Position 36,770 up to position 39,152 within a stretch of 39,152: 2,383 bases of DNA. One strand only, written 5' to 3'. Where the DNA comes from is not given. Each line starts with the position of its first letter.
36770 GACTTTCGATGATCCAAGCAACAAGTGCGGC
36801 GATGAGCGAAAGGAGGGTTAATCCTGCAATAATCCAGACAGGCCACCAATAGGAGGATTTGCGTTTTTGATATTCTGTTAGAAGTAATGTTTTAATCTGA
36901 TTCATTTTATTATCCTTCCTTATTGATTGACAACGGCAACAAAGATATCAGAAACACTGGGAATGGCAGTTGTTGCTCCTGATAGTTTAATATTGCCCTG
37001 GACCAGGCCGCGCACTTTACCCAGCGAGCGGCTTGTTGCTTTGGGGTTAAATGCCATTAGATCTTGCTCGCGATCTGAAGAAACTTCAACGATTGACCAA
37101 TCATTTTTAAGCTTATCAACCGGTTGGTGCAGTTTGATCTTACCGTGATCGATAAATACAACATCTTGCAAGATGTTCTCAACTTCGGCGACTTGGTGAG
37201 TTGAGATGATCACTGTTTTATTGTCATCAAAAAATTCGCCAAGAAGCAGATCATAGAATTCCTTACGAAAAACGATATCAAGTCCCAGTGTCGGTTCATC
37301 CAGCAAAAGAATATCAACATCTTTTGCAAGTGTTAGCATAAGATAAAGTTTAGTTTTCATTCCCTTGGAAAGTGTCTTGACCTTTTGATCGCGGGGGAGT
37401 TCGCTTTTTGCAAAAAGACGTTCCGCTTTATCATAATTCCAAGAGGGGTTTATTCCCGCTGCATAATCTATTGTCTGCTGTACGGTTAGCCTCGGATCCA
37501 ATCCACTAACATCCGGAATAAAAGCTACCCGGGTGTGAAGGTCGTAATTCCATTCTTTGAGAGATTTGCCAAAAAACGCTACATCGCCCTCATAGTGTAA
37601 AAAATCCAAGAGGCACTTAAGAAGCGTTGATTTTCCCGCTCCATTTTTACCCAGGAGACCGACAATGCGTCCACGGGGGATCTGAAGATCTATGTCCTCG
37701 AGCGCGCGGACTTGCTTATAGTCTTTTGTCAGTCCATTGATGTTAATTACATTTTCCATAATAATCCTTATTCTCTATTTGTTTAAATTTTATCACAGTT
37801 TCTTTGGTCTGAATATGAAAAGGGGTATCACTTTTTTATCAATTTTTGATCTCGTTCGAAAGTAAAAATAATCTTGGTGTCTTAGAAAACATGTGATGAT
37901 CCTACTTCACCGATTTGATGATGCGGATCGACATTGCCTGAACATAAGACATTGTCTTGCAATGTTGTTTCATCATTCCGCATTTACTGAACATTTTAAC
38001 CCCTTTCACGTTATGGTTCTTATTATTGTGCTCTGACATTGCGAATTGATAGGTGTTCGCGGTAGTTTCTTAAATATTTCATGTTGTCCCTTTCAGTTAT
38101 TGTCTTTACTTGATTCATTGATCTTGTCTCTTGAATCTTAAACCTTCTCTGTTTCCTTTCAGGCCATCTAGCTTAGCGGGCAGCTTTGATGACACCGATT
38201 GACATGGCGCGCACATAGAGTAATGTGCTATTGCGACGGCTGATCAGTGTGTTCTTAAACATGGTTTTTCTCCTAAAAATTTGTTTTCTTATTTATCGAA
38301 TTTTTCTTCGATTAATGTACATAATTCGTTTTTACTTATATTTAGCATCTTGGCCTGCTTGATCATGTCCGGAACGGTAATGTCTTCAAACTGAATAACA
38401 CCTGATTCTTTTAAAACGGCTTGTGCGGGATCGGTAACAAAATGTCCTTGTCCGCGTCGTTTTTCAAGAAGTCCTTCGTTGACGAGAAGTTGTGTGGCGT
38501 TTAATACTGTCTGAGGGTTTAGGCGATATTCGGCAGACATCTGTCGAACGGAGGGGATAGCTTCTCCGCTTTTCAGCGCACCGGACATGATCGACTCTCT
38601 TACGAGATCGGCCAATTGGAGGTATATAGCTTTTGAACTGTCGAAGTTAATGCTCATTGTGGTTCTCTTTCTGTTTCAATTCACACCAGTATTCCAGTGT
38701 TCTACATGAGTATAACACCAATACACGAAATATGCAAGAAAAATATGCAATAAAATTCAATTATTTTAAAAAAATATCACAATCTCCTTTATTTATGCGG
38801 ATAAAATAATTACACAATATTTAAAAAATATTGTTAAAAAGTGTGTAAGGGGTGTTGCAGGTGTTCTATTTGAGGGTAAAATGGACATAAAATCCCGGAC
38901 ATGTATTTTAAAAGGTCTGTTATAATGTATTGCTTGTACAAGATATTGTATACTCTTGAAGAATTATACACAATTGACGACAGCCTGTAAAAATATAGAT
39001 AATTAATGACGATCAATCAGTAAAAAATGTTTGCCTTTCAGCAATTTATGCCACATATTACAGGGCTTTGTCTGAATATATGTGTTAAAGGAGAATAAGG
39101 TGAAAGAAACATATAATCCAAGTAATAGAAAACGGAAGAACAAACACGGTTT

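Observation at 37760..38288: Tandem family of 17-31 aa cationic mini-ORFs hidden between a YtrA-type repressor gene and an ABC exporter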

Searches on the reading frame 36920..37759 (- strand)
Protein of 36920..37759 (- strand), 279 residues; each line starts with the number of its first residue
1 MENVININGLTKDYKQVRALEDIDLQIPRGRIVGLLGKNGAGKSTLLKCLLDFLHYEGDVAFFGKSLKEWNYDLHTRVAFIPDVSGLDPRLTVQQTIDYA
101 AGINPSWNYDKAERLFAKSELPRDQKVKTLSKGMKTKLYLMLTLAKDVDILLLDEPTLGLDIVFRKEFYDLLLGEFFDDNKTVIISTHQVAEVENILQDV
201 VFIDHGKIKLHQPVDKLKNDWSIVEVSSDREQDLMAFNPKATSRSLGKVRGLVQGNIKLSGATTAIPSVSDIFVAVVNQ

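Call 3: search_protein_families(library=pfam, proteins=[window:36920-37759:-])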
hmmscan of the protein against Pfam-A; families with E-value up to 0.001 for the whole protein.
window:36920-37759:- (279 aa): 4 families
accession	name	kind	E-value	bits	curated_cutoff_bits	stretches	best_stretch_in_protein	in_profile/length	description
PF00005.33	ABC_tran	-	6.3e-27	95.3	25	1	20-157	1-136/137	ABC transporter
PF13304.12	AAA_21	-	1.6e-15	58.4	27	2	130-193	238-303/304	AAA domain, putative AbiEii toxin, Type IV TA system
PF13175.12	AAA_15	-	0.00012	22.2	32.1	0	15-56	12-49/374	AAA ATPase domain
PF13476.12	AAA_23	-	0.00029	22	27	1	21-53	11-42/201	AAA domain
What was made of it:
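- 36920..37759 (-): ABC ATPase (279 aa), PmtA-like. Pfam ABC_tran 6e-27 (call 3).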

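Call 30: search_protein_families(library=ncbifam, proteins=[window:36920-37759:-], max_evalue=0.01)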
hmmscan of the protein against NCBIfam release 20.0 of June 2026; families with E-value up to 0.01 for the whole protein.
window:36920-37759:- (279 aa): 189 families (the best 25 are shown)
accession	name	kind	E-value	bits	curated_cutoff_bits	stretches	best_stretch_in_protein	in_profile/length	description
NF047565.1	PSM_export_PmtA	equivalog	7e-49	166.6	350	1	3-229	1-227/282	phenol-soluble modulin export ABC transporter ATP-binding protein PmtA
TIGR01188.1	drrA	subfamily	4.9e-36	124.6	312.45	1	12-223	1-217/302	daunorubicin resistance ABC transporter, ATP-binding protein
TIGR03522.1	GldA_ABC_ATP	equivalog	6.4e-34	117.8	402.6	1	5-238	3-242/301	gliding motility-associated ABC transporter ATP-binding subunit GldA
TIGR03864.1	PQQ_ABC_ATP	hypoth_equivalog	2.3e-32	112.4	302.25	1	5-223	2-225/236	ABC transporter, ATP-binding subunit, PQQ-dependent alcohol dehydrogenase system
NF033858.1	ABC2_perm_RbbA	equivalog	1e-29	103.1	1050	1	4-221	1-228/909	ribosome-associated ATPase/putative transporter RbbA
NF010060.0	PRK13537.1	equivalog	2.2e-29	102.3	521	1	3-213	14-230/314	nodulation factor ABC transporter ATP-binding protein NodI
TIGR03740.1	galliderm_ABC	subfamily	3.9e-29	101.9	309.75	1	6-218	2-212/223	lantibiotic protection ABC transporter ATP-binding subunit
NF008409.0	PRK11231.1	equivalog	2e-27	96.2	375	1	5-209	3-217/255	Fe(3+) dicitrate ABC transporter ATP-binding protein FecE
NF000355.4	ribo_prot_ABC_F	equivalog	6.3e-27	94.6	380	1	5-211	3-195/499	ribosomal protection-like ABC-F family protein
NF008442.0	PRK11288.1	equivalog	5.8e-25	87.5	689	2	104-212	371-481/504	L-arabinose ABC transporter ATP-binding protein AraG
NF010069.0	PRK13549.1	equivalog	2.1e-24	85.9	699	2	2-68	3-72/513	xylose ABC transporter ATP-binding protein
TIGR04521.1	ECF_ATPase_2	equivalog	5.2e-24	84.8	330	1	16-220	17-235/279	energy-coupling factor transporter ATPase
NF010068.0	PRK13548.1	equivalog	1.5e-23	83.3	261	1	2-213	3-226/261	heme ABC transporter ATP-binding protein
TIGR02315.1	ABC_phnC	equivalog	2.1e-23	83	266.1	1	4-220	1-236/243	phosphonate ABC transporter ATP-binding protein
TIGR00968.1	3a0106s01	subfamily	5.9e-23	81.6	342.75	1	5-212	1-213/237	sulfate ABC transporter ATP-binding protein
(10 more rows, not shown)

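Call 80: search_protein_families(library=padloc, proteins=[window:36920-37759:-], max_evalue=0.001)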
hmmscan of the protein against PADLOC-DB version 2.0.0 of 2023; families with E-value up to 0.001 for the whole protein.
window:36920-37759:- (279 aa): 22 families
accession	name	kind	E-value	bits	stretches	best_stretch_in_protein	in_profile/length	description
PDLC04135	mad3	-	1.1e-26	92.2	2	111-203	245-336/374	mads_3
PDLC02980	AriA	-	9.9e-15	53.3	2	130-190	238-300/304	-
PDLC04140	mad8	-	1.5e-09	35.9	1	13-194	9-238/314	mads_8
PDLC04164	AriA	-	3.8e-07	27.9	1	126-190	168-233/253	-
PDLC04541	PDC-M25A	-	1.3e-06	25.8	1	18-66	11-58/380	-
PDLC02914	ATPase-Toprim_I-B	-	1.9e-06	25.4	0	22-52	17-47/443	-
PDLC02915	ATPase-Toprim_I-B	-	3.5e-06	24.1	0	18-53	12-45/623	-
PDLC00266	PtuA1|PtuA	-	4.8e-06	24.1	0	124-225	307-415/483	AAA ATPase domain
PDLC02979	AriA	-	7.1e-06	24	0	18-55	12-48/373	-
PDLC00303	PtuA1|PtuA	-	2.4e-05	21.6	0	137-189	226-278/386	AAA ATPase domain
PDLC04175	HEC-01A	-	5e-05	20.5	0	18-50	15-45/363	-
PDLC02723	PbeC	-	5.6e-05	19.8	1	12-50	9-48/618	PbeC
PDLC00271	PtuA1|PtuA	-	9.7e-05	20.1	1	15-50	9-43/421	AAA ATPase domain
PDLC04242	PDC-M01A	-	0.0002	17.7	0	27-59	213-245/566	-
PDLC02335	AbiLi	-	0.00027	18.1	0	32-50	78-96/326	AbiLi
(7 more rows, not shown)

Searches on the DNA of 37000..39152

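Call 4: search_rna_families(source=window, start=37000, end=39152, threshold=evalue, max_evalue=1)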
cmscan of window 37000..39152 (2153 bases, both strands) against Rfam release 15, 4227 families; matches with E-value up to 1: 0.
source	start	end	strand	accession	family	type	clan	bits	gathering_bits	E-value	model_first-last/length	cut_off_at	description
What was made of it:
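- On Structured non-coding leader / riboswitch-like RNA: No Rfam hit at E up to 1 (call 4).
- No Rfam hit (call 4). There is no Rfam hit (call 4).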

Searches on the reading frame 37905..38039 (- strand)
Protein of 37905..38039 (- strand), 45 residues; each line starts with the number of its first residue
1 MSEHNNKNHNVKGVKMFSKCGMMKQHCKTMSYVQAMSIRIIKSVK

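Call 18: find_homologous_proteins(query=A3, max_evalue=10)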
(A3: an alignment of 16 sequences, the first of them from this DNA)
Query A3 (16 sequences) (45 aa, profile of the alignment): 8 proteins with E <= 10 among 195 candidates.
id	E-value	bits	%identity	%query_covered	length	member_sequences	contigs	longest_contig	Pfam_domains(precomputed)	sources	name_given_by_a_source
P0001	2.0e-14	71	91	78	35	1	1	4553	-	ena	-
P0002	7.7e-13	66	64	56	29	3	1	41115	-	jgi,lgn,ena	-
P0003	8.6e-12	63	67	53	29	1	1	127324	-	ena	-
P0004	1.0e-11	62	57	67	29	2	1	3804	-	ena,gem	-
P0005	2.5e-10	58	40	67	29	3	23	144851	-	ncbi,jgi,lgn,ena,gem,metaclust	metaclust:\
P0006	4.4e-10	57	57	67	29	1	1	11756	-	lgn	-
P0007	2.6e-6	45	39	62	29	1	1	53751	-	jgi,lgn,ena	-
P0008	3.4e-3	35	47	67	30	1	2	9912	-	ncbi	-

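Call 22: find_encoding_contigs(protein=P0008, flank=4000, max_places=4)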
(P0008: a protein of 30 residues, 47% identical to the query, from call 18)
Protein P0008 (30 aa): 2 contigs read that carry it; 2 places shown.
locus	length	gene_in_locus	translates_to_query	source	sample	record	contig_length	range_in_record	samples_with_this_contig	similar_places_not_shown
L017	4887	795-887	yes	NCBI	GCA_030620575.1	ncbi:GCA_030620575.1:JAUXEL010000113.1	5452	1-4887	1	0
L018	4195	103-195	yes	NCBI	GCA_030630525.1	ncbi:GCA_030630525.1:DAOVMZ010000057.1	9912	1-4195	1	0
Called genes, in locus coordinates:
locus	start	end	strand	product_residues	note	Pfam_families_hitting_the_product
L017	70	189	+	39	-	-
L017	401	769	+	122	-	PF00392:GntR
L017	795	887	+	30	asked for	-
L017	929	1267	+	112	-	-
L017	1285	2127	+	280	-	PF00005:ABC_tran, PF13304:AAA_21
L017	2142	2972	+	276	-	-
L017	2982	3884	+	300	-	PF10988:DUF2807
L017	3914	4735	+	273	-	PF10988:DUF2807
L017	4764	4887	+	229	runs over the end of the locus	?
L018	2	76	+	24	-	?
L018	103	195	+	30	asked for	-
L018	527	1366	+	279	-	PF00005:ABC_tran, PF13304:AAA_21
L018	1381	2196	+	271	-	-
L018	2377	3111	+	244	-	PF03099:BPL_LplA_LipB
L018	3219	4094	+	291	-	-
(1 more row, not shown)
